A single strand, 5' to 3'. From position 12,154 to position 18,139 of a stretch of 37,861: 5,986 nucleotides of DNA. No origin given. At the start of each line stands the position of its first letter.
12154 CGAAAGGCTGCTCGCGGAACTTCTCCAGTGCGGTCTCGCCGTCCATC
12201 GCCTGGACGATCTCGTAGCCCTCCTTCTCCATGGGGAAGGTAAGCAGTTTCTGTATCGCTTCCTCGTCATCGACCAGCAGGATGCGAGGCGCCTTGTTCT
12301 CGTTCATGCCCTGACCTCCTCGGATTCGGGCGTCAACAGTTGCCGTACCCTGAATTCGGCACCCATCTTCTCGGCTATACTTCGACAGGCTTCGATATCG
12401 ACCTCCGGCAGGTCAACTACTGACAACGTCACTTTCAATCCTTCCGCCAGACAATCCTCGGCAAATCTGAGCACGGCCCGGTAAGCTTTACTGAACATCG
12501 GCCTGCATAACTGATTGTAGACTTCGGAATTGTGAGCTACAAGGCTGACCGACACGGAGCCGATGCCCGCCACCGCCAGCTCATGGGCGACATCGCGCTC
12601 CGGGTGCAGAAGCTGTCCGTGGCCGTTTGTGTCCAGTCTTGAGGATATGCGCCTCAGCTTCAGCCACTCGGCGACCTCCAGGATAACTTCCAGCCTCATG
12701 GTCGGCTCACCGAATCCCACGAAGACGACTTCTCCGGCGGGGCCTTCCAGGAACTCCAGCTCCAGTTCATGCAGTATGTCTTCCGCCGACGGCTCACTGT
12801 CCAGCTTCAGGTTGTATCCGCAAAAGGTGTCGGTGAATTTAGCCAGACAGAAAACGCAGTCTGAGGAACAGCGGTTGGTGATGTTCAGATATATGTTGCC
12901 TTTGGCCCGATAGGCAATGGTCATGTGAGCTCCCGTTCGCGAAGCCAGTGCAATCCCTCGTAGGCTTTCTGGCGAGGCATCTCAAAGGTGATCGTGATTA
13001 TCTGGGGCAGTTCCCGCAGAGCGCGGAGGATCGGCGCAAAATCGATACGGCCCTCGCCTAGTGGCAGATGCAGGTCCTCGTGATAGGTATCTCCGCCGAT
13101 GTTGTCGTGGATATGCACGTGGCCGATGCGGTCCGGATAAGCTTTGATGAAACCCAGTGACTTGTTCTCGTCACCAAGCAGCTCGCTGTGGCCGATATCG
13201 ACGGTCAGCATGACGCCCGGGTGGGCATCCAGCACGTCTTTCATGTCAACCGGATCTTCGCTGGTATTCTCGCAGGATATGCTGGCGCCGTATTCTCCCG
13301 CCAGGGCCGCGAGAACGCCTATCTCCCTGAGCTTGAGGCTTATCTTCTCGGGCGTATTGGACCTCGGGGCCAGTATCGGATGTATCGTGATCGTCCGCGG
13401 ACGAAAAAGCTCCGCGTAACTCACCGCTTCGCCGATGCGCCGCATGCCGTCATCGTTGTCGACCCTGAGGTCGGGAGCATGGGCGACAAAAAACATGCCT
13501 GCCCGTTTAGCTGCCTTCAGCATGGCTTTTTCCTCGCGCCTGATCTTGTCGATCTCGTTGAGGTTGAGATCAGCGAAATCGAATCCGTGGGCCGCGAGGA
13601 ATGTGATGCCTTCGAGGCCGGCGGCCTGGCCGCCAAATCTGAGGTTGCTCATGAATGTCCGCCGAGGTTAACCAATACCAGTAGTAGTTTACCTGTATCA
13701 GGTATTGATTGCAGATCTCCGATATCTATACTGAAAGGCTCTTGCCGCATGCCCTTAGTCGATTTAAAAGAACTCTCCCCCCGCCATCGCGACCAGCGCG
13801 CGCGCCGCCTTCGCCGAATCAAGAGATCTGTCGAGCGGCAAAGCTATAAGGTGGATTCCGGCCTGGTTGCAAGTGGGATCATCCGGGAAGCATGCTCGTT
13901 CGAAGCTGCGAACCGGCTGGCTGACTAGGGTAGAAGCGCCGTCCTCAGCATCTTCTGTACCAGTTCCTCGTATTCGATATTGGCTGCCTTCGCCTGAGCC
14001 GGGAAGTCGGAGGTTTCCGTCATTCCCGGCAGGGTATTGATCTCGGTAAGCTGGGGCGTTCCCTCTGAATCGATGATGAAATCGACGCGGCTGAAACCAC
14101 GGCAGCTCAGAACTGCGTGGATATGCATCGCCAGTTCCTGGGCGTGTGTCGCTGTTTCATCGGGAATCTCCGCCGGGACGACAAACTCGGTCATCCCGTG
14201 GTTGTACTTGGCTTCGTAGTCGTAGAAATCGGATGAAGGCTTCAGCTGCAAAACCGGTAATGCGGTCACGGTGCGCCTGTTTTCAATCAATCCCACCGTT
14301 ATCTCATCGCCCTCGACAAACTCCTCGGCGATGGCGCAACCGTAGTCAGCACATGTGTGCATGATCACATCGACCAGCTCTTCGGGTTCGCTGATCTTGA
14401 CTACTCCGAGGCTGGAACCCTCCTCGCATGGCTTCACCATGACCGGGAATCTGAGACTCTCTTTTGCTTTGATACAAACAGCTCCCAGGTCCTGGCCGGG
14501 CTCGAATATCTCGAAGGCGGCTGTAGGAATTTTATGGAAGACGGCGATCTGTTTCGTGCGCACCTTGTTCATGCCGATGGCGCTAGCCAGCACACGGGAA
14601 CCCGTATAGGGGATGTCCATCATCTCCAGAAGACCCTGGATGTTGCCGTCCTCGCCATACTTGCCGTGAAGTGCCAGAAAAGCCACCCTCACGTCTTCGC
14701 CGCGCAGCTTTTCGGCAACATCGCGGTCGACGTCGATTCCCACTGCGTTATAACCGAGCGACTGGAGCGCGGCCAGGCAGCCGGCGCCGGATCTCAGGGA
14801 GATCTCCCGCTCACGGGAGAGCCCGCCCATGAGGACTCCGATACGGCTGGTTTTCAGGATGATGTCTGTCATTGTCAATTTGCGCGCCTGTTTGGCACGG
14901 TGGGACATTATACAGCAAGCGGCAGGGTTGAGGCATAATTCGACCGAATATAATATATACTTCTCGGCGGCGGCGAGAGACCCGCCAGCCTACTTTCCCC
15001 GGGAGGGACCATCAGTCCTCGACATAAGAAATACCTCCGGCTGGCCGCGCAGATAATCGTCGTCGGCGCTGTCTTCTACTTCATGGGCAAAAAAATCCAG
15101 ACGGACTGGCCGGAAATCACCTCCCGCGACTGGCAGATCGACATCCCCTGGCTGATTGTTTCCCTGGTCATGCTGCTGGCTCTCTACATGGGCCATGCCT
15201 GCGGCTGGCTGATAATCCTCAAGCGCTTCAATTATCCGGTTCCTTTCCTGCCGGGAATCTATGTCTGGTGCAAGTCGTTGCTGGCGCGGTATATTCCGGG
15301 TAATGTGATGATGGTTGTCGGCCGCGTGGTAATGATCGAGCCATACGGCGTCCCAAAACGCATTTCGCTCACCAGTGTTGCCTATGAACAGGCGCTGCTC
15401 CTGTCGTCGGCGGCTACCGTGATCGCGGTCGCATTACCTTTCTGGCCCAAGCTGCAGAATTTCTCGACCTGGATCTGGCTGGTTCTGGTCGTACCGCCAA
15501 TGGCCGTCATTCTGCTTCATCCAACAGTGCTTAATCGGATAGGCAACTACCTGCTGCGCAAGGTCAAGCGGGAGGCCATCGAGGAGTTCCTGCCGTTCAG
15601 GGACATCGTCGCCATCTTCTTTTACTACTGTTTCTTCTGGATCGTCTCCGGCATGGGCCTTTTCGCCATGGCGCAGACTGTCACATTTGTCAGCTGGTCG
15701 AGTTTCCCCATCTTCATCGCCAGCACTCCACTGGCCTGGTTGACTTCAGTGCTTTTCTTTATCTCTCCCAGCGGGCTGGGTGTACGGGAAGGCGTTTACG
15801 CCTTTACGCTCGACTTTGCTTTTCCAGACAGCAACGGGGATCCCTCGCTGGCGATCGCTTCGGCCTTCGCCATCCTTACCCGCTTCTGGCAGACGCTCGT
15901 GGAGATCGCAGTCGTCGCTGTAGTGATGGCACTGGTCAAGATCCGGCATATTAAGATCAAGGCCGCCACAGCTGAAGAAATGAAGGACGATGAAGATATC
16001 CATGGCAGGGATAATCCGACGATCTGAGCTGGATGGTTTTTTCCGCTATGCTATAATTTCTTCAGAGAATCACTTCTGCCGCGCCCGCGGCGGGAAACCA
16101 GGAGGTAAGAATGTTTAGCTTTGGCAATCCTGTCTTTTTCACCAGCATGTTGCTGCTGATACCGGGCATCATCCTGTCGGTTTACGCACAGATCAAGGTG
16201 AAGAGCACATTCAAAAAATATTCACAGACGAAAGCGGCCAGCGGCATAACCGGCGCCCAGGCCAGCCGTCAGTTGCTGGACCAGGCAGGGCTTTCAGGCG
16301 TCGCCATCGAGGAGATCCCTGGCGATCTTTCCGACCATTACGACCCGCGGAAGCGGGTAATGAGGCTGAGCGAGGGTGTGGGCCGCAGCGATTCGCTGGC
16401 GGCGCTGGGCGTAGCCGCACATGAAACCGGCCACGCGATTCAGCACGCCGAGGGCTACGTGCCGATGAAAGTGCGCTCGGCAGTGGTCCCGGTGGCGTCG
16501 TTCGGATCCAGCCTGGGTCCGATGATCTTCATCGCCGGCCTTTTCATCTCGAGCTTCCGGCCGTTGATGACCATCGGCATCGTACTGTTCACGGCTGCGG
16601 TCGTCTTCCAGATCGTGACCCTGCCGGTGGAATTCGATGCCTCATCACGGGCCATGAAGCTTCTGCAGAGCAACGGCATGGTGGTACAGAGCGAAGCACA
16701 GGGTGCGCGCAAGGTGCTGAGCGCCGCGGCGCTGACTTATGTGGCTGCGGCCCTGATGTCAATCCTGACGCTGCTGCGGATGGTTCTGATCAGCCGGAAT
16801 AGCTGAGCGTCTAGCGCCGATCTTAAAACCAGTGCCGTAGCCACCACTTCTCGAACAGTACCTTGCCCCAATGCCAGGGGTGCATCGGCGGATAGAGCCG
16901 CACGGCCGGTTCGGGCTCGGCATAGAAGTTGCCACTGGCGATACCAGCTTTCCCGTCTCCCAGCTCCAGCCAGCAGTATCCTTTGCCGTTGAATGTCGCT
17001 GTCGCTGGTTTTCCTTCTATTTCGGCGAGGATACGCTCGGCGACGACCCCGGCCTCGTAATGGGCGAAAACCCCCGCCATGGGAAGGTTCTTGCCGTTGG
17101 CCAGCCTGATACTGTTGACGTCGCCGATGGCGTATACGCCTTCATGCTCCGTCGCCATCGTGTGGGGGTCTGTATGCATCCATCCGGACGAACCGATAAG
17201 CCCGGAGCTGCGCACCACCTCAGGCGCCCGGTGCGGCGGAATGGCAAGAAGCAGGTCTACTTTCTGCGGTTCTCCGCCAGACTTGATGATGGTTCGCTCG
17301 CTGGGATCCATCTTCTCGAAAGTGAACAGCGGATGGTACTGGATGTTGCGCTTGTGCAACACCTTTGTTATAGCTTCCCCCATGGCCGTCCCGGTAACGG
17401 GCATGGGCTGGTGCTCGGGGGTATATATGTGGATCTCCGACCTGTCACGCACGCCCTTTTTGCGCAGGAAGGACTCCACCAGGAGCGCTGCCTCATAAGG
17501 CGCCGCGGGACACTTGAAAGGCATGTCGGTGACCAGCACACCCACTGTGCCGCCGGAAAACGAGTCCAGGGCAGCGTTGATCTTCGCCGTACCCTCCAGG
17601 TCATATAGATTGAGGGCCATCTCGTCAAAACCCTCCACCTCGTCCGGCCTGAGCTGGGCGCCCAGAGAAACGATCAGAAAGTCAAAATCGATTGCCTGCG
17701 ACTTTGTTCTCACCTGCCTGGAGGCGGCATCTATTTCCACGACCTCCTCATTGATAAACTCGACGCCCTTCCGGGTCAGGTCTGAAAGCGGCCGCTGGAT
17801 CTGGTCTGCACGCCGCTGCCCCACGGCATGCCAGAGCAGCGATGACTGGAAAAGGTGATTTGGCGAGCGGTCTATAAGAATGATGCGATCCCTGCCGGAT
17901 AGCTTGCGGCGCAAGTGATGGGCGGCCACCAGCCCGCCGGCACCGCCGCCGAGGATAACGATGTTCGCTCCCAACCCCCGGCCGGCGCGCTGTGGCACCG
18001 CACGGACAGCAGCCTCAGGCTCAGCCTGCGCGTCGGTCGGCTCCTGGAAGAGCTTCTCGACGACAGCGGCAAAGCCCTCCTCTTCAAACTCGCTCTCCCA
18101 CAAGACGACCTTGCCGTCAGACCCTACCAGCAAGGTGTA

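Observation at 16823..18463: In-frame TGA at the first Cys position of a thioredoxin-fold CxxC motif, fused to an SQR-like flavoprotein: candidate UxxC selenoprotein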

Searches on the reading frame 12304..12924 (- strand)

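Call 23: search_protein_families(library=ncbifam, proteins=[window:12304-12924:-], max_evalue=0.001)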
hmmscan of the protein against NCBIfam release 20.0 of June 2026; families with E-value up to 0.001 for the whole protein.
window:12304-12924:- (206 aa): 18 families
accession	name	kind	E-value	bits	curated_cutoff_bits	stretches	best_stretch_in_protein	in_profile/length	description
TIGR04038.1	tatD_link_rSAM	subfamily_domain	1.2e-57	194.8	129.7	1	2-196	1-191/192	TatD family nuclease-associated radical SAM protein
TIGR04100.1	rSAM_pair_X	hypoth_equivalog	2e-49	167.8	262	1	2-195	1-195/197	TIGR04100 family radical SAM protein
TIGR04546.1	rSAM_ahbC_deAc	equivalog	4e-11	42.3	650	1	10-168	40-182/390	12,18-didecarboxysiroheme deacetylase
TIGR04317.1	W_rSAM_matur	equivalog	5e-11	42.3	380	1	10-154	5-136/349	tungsten cofactor oxidoreductase radical SAM maturase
TIGR02668.1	moaA_archaeal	equivalog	4e-10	39.2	325.25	1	10-186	11-172/303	GTP 3',8-cyclase MoaA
TIGR04054.1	rSAM_NirJ1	equivalog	2e-08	33.2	650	1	11-168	38-179/387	putative heme d1 biosynthesis radical SAM protein NirJ1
TIGR02666.1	moaA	equivalog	3.4e-08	32.8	284.05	1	10-179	11-172/336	GTP 3',8-cyclase MoaA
NF045646.2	rSAM_Se_TrsS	equivalog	4.1e-08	32.2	490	1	12-180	89-244/441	radical SAM (seleno)protein TrsS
NF001199.0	PRK00164.2-1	equivalog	9.8e-08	31.5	231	1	10-196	13-187/308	GTP 3',8-cyclase MoaA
TIGR03962.1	mycofact_rSAM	equivalog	2.9e-07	30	265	1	14-196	17-185/339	mycofactocin radical SAM maturase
TIGR04055.1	rSAM_NirJ2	equivalog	4e-07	29.9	500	1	13-190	4-167/326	putative heme d1 biosynthesis radical SAM protein NirJ2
NF045702.1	rSAM_GDGT_ether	equivalog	6.1e-07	28.4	450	1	13-136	90-206/486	tetraether lipid synthase Tes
NF038332.1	rSAM_rare_HxsC4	exception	1.3e-05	24.5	500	1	9-141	14-135/335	radical SAM protein HxsC4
NF050035.1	rSAM_WgK_link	exception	5.8e-05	22.2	650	1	10-151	10-140/367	radical SAM/SPASM peptide maturase WgkB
NF053743.1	LipS2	equivalog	0.00013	21.5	270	0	110-189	116-193/292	LipS2 family lipoyl synthase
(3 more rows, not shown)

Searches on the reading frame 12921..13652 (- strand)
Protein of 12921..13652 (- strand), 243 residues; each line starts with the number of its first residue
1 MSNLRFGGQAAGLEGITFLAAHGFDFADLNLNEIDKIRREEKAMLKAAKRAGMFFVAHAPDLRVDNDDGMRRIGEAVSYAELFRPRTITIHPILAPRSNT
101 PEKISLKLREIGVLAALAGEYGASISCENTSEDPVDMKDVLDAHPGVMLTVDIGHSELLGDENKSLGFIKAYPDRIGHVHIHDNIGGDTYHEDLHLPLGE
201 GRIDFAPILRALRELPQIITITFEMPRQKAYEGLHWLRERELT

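Call 23: search_protein_families(library=ncbifam, proteins=[window:12921-13652:-], max_evalue=0.001)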
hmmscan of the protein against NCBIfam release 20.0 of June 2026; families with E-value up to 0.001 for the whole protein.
window:12921-13652:- (243 aa): 2 families
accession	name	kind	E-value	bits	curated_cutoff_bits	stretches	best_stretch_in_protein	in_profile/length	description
NF041277.1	coba_remo_CbiR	equivalog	1.1e-12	48.1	105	1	19-225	21-234/249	cobamide remodeling phosphodiesterase CbiR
TIGR04379.1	myo_inos_iolE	equivalog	0.00019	21.1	290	0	143-183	172-211/290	myo-inosose-2 dehydratase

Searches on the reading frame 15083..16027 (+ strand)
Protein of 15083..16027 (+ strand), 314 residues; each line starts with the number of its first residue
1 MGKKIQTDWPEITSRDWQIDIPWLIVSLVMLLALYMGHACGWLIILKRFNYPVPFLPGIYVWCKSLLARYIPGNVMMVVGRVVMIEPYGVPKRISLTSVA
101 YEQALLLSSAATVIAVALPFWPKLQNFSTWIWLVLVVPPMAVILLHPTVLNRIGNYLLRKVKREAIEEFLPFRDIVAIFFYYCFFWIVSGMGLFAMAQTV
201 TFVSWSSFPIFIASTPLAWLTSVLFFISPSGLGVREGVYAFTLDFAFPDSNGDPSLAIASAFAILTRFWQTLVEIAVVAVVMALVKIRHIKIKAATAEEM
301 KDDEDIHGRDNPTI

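Call 23: search_protein_families(library=ncbifam, proteins=[window:15083-16027:+], max_evalue=0.001)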
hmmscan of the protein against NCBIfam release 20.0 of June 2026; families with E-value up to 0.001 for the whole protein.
window:15083-16027:+ (314 aa): 0 families

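Call 56: search_protein_families(library=pfam, proteins=[window:15083-16027:+], max_evalue=0.001)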
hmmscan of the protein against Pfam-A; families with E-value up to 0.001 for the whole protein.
window:15083-16027:+ (314 aa): 1 family
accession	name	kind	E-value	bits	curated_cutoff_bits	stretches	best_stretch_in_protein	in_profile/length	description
PF03706.18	LPG_synthase_TM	-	7.5e-12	45.7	33.4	1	7-269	19-297/302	Lysylphosphatidylglycerol synthase TM region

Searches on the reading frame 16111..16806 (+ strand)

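Call 23: search_protein_families(library=ncbifam, proteins=[window:16111-16806:+], max_evalue=0.001)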
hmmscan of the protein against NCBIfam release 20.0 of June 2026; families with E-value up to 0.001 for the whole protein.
window:16111-16806:+ (231 aa): 0 families

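Call 56: search_protein_families(library=pfam, proteins=[window:16111-16806:+], max_evalue=0.001)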
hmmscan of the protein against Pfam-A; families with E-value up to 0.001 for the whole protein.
window:16111-16806:+ (231 aa): 1 family
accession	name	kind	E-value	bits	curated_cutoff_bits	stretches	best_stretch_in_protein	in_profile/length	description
PF04298.18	Zn_peptidase_2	-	5.1e-92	307.8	27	1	13-228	2-217/218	Putative neutral zinc metallopeptidase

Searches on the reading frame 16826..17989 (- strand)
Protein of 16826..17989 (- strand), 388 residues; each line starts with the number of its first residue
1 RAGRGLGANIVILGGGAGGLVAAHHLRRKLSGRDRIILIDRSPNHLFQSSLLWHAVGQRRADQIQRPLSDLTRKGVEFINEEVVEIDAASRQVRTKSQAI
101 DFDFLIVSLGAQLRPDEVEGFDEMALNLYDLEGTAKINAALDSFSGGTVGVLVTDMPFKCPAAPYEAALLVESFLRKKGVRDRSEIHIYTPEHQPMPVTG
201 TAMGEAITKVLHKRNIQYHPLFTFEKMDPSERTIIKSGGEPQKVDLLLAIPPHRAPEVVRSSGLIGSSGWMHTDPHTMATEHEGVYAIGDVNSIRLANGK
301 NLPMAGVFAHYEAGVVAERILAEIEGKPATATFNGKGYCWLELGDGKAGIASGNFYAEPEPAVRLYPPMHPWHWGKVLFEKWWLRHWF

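Call 48: search_solved_structures(query=window:16826-17989:-, max_evalue=0.01, show_alignments=3)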
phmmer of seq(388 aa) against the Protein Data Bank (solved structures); distinct sequences matched with E-value up to 0.01: 45.
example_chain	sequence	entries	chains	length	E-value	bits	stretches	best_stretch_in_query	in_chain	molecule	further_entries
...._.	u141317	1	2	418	1.1e-29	106.9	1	10-359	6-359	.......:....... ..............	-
6mp5_A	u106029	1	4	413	3.9e-29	105.1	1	10-359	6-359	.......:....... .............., mitochondrial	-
6mo6_A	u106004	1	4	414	3.9e-29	105.1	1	10-359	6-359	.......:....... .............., mitochondrial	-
6oi5_A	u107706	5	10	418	4e-29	105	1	10-359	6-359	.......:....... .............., mitochondrial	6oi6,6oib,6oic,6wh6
3h8i_A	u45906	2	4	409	2.6e-27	99.1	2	10-151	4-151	NADH oxidase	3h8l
1fcd_A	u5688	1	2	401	1.2e-25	93.6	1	7-339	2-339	FLAVOCYTOCHROME C SULFIDE DEHYDROGENASE (FLAVIN-BINDING SUBUNIT)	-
3vrd_B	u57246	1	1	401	9.9e-24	87.3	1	7-346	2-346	Flavocytochrome c flavin subunit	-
5n1t_A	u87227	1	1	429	1.6e-23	86.6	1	8-331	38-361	flavin-binding subunit of sulfide dehydrogenase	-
3szw_A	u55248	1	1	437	5.8e-23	84.7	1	7-385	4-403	Sulfide-quinone reductase, putative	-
3sxi_A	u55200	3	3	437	6.9e-23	84.5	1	7-385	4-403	Sulfide-quinone reductase, putative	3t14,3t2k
3szf_A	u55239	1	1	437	8.3e-23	84.2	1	7-385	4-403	Sulfide-quinone reductase, putative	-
3sz0_A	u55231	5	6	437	9.7e-23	84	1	7-385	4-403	Sulfide-quinone reductase, putative | Sulfide-quinone reductase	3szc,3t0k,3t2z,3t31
3t2y_A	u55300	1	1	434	1.2e-22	83.7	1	8-385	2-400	Sulfide-quinone reductase, putative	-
3sy4_A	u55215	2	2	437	1.2e-22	83.7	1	7-385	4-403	Sulfide-quinone reductase, putative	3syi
3hyv_A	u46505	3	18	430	1.6e-22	83.3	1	8-384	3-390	Sulfide-quinone reductase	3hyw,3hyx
3nt6_A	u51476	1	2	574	3.8e-06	29.4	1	10-112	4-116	FAD-dependent pyridine nucleotide-disulphide oxidoreductase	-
8a56_A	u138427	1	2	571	0.0001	24.7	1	6-291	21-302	Coenzyme A-persulfide reductase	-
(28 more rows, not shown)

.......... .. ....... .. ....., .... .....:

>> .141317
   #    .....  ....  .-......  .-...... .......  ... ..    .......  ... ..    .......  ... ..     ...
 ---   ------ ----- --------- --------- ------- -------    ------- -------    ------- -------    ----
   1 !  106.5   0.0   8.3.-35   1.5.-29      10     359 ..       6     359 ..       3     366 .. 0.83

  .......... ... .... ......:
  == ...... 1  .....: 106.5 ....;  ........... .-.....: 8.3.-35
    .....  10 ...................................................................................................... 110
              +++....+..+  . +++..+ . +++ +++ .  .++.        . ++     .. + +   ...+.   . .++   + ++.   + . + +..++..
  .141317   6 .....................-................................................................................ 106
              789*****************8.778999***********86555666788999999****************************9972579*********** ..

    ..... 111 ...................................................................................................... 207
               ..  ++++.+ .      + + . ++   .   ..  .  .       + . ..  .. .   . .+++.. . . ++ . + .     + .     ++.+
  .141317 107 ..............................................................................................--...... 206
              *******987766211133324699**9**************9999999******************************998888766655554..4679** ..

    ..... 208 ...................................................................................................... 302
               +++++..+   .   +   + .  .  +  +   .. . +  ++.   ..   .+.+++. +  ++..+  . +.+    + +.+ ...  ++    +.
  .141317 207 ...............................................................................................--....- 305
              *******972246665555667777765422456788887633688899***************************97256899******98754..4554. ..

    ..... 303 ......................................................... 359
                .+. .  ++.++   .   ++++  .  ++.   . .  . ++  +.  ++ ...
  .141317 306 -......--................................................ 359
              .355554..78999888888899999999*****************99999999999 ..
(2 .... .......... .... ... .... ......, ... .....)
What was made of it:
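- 16826..17968 (-): Type III-like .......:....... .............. domain (residues 166-546). It has the GGGAGG FAD-binding motif, catalytic C318 (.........) and C497 (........), and a Trp-rich C-terminal amphipathic tail. PDB human SQOR, A. ambivalens SQR and FCSD; both catalytic Cys align (call 48).
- The flavoprotein is distantly similar to CoA-disulfide and persulfide reductases, including CoADR-rhodanese fusions (3nt6, 8a56; call 48). The best matches are SQR and FCSD, which work in the oxidative direction (call 48).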
